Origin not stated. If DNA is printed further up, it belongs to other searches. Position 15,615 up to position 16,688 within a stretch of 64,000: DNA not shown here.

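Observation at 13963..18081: NitT/TauT-type ABC importer with an embedded DeoD/Udp-family nucleoside phosphorylase, all translationally coupled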

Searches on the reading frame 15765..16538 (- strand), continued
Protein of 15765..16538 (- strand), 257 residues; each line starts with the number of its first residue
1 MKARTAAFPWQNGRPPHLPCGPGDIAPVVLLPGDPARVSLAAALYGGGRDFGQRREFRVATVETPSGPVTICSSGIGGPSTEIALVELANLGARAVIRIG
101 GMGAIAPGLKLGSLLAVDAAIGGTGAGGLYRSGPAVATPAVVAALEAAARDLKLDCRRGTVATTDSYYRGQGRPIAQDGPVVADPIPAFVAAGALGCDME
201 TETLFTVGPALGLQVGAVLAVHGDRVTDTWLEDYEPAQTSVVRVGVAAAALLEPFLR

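Call 26: search_protein_families(library=pfam, proteins=[L020:512-2089:+, L020:2073-3128:+, L020:3132-4082:+, L020:4300-5259:+, L020:5625-6374:+, L020:10978-11832:+, L020:12010-13863:+, L020:14028-15947:+, L009:2202-3485:-, L009:4060-5070:-], max_evalue=0.00001)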
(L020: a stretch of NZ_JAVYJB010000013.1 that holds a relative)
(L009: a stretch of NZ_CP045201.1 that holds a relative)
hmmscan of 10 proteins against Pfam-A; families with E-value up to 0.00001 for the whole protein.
L020:512-2089:+ (525 aa): 2 families
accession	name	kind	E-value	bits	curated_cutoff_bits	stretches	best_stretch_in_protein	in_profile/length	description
PF00005.33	ABC_tran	-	3.8e-52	177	25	2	31-179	2-137/137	ABC transporter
PF13304.12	AAA_21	-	4.4e-11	43.8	27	0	147-211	234-301/304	AAA domain, putative AbiEii toxin, Type IV TA system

L020:2073-3128:+ (351 aa): 1 family
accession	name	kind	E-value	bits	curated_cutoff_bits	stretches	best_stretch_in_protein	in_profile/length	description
PF02653.21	BPD_transp_2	-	6.3e-35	121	26.8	1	54-328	3-268/269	Branched-chain amino acid transport system / permease component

L020:3132-4082:+ (316 aa): 1 family
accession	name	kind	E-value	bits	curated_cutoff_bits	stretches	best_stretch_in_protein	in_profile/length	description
PF02653.21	BPD_transp_2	-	2.9e-36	125.4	26.8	1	19-293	4-268/269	Branched-chain amino acid transport system / permease component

L020:4300-5259:+ (319 aa): 2 families
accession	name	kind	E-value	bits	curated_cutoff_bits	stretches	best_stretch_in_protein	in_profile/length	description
PF00962.28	A_deaminase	-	2.8e-87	293.3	27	1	8-318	3-315/330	Adenosine deaminase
PF07969.17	Amidohydro_3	-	7e-07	29.5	29.7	1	150-282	243-381/472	Amidohydrolase family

L020:5625-6374:+ (249 aa): 2 families
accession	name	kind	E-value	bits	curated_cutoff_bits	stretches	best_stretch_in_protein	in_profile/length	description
PF01614.24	IclR_C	-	1.4e-32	113.1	24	1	76-245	3-173/174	Bacterial transcriptional regulator IclR C-terminal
PF09339.16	HTH_IclR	-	7.3e-14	51.7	22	1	8-58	2-52/52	IclR helix-turn-helix domain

L020:10978-11832:+ (284 aa): 2 families
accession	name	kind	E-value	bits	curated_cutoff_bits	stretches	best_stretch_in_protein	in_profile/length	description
PF03372.29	Exo_endo_phos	-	7.2e-35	121.1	24.5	1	38-276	1-225/225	Endonuclease/Exonuclease/phosphatase family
PF14529.12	Exo_endo_phos_2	-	3.8e-06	27.2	27.4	0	134-279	2-116/117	Endonuclease-reverse transcriptase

L020:12010-13863:+ (617 aa): 6 families
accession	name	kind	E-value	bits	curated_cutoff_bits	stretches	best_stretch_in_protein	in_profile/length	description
PF00005.33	ABC_tran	-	1.3e-52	178.5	25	2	20-151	2-137/137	ABC transporter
PF16326.10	ABC_tran_CTD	-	1.5e-19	70.4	32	1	540-605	1-68/69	ABC transporter C-terminal domain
PF13304.12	AAA_21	-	1.7e-15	58.4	27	0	120-183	235-304/304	AAA domain, putative AbiEii toxin, Type IV TA system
PF12848.13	ABC_tran_Xtn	-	5.3e-12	46.1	25.9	1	190-266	1-79/85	ABC transporter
PF02463.25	SMC_N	-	2.3e-10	40.7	40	0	116-185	130-205/220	RecF/RecN/SMC N terminal domain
PF13555.12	AAA_29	-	4e-07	30.1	27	0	19-46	12-39/61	P-loop containing region of AAA domain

L020:14028-15947:+ (639 aa): 1 family
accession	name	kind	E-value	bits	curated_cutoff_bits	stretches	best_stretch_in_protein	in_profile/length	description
PF00128.31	Alpha-amylase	-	1.5e-12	48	22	1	161-259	13-84/446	Alpha amylase, catalytic domain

L009:2202-3485:- (427 aa): 1 family
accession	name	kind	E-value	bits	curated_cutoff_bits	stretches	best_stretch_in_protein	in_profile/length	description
PF06808.19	DctM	-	6.5e-108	361.6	23.8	1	8-417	2-413/413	Tripartite ATP-independent periplasmic transporter, DctM component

L009:4060-5070:- (336 aa): 1 family
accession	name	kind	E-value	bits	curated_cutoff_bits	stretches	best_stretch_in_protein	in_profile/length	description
PF03480.18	DctP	-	2.6e-81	273.6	23.4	1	32-305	2-275/286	Bacterial extracellular solute-binding protein, family 7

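Call 34: find_encoding_contigs(protein=P0047, flank=10000, max_places=2)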
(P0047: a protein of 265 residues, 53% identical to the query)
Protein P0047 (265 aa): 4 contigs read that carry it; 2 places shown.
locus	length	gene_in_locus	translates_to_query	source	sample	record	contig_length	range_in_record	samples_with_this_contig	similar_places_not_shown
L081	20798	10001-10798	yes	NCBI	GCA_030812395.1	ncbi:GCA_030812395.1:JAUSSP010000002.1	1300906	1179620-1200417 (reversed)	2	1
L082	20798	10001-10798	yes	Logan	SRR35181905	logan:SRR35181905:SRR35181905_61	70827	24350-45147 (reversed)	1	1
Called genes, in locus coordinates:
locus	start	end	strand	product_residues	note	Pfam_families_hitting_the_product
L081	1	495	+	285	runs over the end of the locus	PF00581:Rhodanese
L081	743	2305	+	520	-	PF00496:SBP_bac_5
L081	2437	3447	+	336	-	PF19300:BPD_transp_1_N, PF00528:BPD_transp_1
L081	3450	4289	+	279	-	PF12911:OppC_N, PF00528:BPD_transp_1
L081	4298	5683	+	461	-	PF00496:SBP_bac_5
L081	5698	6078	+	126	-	PF00903:Glyoxalase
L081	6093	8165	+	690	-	PF20720:nSTAND3 (weak), PF03781:FGE-sulfatase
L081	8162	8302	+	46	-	-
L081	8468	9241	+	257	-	PF09818:ABC_ATPase (faint), PF00005:ABC_tran, PF13304:AAA_21 (faint)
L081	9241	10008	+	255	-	PF00528:BPD_transp_1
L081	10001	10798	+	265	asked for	PF01048:PNP_UDP_1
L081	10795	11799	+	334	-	PF09084:NMT1, PF12974:Phosphonate-bd, PF13379:NMT1_2, PF04069:OpuAC (faint), PF16868:NMT1_3 (faint)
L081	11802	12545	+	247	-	PF00528:BPD_transp_1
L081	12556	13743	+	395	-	PF01676:Metalloenzyme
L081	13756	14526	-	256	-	PF00528:BPD_transp_1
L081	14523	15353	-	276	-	PF20703:nSTAND1 (weak), PF00005:ABC_tran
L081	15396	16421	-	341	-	PF09084:NMT1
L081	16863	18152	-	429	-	PF04389:Peptidase_M28 (weak), PF01546:Peptidase_M20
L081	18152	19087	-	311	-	PF01180:DHO_dh, PF03060:NMO, PF00977:His_biosynth (weak)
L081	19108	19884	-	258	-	PF10418:DHODB_Fe-S_bind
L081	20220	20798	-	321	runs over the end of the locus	PF00892:EamA, PF08449:UAA (weak), PF00892:EamA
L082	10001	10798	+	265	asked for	PF01048:PNP_UDP_1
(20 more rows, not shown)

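Call 35: find_encoding_contigs(protein=P0081, flank=10000, max_places=2)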
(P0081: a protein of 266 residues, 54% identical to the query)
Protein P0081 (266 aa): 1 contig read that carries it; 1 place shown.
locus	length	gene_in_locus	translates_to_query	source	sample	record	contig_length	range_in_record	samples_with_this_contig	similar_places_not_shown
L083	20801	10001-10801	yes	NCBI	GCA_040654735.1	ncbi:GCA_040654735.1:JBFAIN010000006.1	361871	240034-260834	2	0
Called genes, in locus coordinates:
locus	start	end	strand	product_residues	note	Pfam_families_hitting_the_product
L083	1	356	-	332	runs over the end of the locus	PF01497:Peripla_BP_2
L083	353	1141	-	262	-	PF00005:ABC_tran, PF13304:AAA_21 (faint)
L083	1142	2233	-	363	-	PF01032:FecCD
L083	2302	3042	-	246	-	PF05175:MTS (weak), PF13489:Methyltransf_23, PF13847:Methyltransf_31 (weak), PF08241:Methyltransf_11, PF08242:Methyltransf_12, PF13649:Methyltransf_25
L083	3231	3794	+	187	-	PF07638:Sigma70_ECF (weak), PF04542:Sigma70_r2, PF08281:Sigma70_r4_2, PF04545:Sigma70_r4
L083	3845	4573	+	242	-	PF13490:zf-HC2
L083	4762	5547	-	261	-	-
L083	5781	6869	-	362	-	PF08240:ADH_N, PF16912:Glu_dehyd_C (weak), PF00107:ADH_zinc_N, PF13602:ADH_zinc_N_2 (weak)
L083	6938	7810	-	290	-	PF00561:Abhydrolase_1, PF12146:Hydrolase_4, PF12697:Abhydrolase_6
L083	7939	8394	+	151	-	PF01243:PNPOx_N, PF12900:Pyridox_ox_2 (weak), PF16242:Pyrid_ox_like (faint)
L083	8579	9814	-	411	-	PF00083:Sugar_tr, PF06779:MFS_4, PF07690:MFS_1, PF13347:MFS_2 (weak), PF00083:Sugar_tr, PF07690:MFS_1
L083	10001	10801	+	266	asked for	PF01048:PNP_UDP_1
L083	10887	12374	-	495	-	PF01425:Amidase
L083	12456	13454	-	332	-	PF01545:Cation_efflux, PF16916:ZT_dimer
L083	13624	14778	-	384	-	PF21959:DUF6923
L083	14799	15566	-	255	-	PF14023:Bestrophin-like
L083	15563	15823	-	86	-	PF13443:HTH_26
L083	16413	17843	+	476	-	PF00027:cNMP_binding, PF19307:SrpI-like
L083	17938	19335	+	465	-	PF00027:cNMP_binding, PF19307:SrpI-like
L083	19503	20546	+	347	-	PF00348:polyprenyl_synt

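Call 36: find_encoding_contigs(protein=P0093, flank=10000, max_places=1)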
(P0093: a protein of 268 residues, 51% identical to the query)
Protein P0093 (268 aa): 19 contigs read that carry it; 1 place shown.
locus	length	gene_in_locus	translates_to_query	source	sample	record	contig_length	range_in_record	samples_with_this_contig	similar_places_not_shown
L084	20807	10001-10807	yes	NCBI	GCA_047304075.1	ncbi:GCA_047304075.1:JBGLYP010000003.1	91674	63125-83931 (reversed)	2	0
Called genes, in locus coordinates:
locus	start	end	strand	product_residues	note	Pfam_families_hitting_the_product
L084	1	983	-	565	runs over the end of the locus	PF07992:Pyr_redox_2 (faint), PF00890:FAD_binding_2 (faint), PF01266:DAO (weak), PF13450:NAD_binding_8 (weak), PF21162:ETFQO_UQ-bd, PF05187:Fer4_ETF_QO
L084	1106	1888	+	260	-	PF00106:adh_short, PF01370:Epimerase (weak), PF08659:KR, PF13561:adh_short_C2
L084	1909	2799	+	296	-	PF00892:EamA (weak)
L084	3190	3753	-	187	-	-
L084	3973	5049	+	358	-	PF13609:Porin_4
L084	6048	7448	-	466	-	PF02878:PGM_PMM_I, PF02879:PGM_PMM_II, PF02880:PGM_PMM_III, PF00408:PGM_PMM_IV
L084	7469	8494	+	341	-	PF13560:HTH_31, PF01381:HTH_3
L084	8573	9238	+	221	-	PF00005:ABC_tran, PF09818:ABC_ATPase (faint), PF13304:AAA_21 (faint)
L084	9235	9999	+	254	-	PF00528:BPD_transp_1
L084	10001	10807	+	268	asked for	PF01048:PNP_UDP_1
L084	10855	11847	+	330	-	PF13379:NMT1_2, PF09084:NMT1, PF12974:Phosphonate-bd, PF16868:NMT1_3 (weak)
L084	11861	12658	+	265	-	PF00528:BPD_transp_1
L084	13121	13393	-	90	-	-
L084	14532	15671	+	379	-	PF01546:Peptidase_M20, PF07687:M20_dimer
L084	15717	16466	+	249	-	PF00215:OMPdecase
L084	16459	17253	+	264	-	PF03437:BtpA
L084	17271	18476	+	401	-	-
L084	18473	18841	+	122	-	PF00903:Glyoxalase, PF12681:Glyoxalase_2 (weak)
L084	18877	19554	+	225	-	PF01712:dNK (faint), PF02223:Thymidylate_kin, PF13521:AAA_28 (faint)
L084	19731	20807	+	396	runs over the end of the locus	PF00155:Aminotran_1_2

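Call 37: find_encoding_contigs(protein=P0104, flank=10000, max_places=1)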
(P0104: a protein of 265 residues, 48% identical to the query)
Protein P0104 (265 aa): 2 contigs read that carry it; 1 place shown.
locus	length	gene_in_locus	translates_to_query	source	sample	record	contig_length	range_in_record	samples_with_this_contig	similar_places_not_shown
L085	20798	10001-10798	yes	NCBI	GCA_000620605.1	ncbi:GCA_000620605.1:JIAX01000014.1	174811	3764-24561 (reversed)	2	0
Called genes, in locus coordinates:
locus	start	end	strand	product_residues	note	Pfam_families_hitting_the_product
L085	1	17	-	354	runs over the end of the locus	PF01979:Amidohydro_1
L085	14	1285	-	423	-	PF04389:Peptidase_M28 (faint), PF01546:Peptidase_M20, PF07687:M20_dimer (faint)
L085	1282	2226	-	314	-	PF01180:DHO_dh, PF01207:Dus (faint), PF01070:FMN_dh (faint), PF03060:NMO, PF00977:His_biosynth (weak)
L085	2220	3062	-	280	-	PF10418:DHODB_Fe-S_bind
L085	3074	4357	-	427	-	PF06808:DctM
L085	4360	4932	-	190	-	PF04290:DctQ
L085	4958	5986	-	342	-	PF03480:DctP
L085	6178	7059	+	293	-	PF13560:HTH_31, PF01381:HTH_3, PF12844:HTH_19 (weak)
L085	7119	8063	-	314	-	PF12844:HTH_19 (faint), PF13560:HTH_31, PF01381:HTH_3, PF13443:HTH_26 (weak)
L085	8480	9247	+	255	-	PF00005:ABC_tran, PF09818:ABC_ATPase (faint), PF13304:AAA_21 (faint)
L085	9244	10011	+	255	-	PF00528:BPD_transp_1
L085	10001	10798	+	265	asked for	PF01048:PNP_UDP_1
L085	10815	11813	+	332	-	PF09084:NMT1, PF12974:Phosphonate-bd, PF13379:NMT1_2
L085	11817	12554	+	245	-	PF00528:BPD_transp_1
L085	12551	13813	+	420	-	PF01676:Metalloenzyme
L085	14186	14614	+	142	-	PF13610:DDE_Tnp_IS240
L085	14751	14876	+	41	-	-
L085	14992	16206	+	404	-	PF12802:MarR_2 (weak), PF00480:ROK, PF01869:BcrAD_BadFG (weak)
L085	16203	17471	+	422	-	PF01546:Peptidase_M20, PF07687:M20_dimer (weak)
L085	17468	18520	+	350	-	PF13407:Peripla_BP_4, PF00532:Peripla_BP_1 (weak)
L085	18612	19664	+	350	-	PF13458:Peripla_BP_6 (faint), PF13407:Peripla_BP_4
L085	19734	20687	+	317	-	PF02653:BPD_transp_2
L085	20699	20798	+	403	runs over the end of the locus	PF01168:Ala_racemase_N, PF21279:YhfX-like_C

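Call 38: find_encoding_contigs(protein=P0043, flank=10000, max_places=1)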
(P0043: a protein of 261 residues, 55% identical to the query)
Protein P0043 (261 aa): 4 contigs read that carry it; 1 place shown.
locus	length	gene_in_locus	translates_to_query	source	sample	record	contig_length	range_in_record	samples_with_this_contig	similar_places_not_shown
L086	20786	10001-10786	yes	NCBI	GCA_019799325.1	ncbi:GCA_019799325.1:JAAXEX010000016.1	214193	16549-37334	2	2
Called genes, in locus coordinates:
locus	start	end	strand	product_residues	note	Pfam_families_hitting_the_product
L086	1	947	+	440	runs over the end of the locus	PF00202:Aminotran_3, PF00155:Aminotran_1_2 (faint)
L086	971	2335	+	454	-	PF00171:Aldedh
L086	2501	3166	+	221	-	PF00392:GntR, PF07729:FCD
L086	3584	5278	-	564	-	PF04389:Peptidase_M28 (weak), PF01546:Peptidase_M20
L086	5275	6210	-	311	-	PF01180:DHO_dh, PF01207:Dus (faint), PF00977:His_biosynth (faint), PF03060:NMO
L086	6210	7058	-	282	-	PF10418:DHODB_Fe-S_bind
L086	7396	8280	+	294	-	PF13560:HTH_31, PF01381:HTH_3, PF12844:HTH_19 (weak), PF13443:HTH_26 (weak)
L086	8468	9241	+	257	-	PF00005:ABC_tran, PF09818:ABC_ATPase (faint), PF13304:AAA_21 (faint)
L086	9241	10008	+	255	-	PF00528:BPD_transp_1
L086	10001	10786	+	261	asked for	PF01048:PNP_UDP_1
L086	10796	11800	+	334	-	PF13379:NMT1_2, PF09084:NMT1, PF04069:OpuAC (weak), PF12974:Phosphonate-bd, PF16868:NMT1_3 (weak)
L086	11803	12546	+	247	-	PF00528:BPD_transp_1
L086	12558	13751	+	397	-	PF01676:Metalloenzyme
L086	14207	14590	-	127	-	PF01042:Ribonuc_L-PSP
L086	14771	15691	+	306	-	PF00126:HTH_1, PF03466:LysR_substrate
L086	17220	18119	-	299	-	PF00126:HTH_1, PF03466:LysR_substrate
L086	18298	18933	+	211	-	PF01810:LysE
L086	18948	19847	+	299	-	PF00701:DHDPS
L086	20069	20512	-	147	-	PF13404:HTH_AsnC-type, PF13412:HTH_24, PF01037:AsnC_trans_reg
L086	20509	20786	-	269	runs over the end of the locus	PF01636:APH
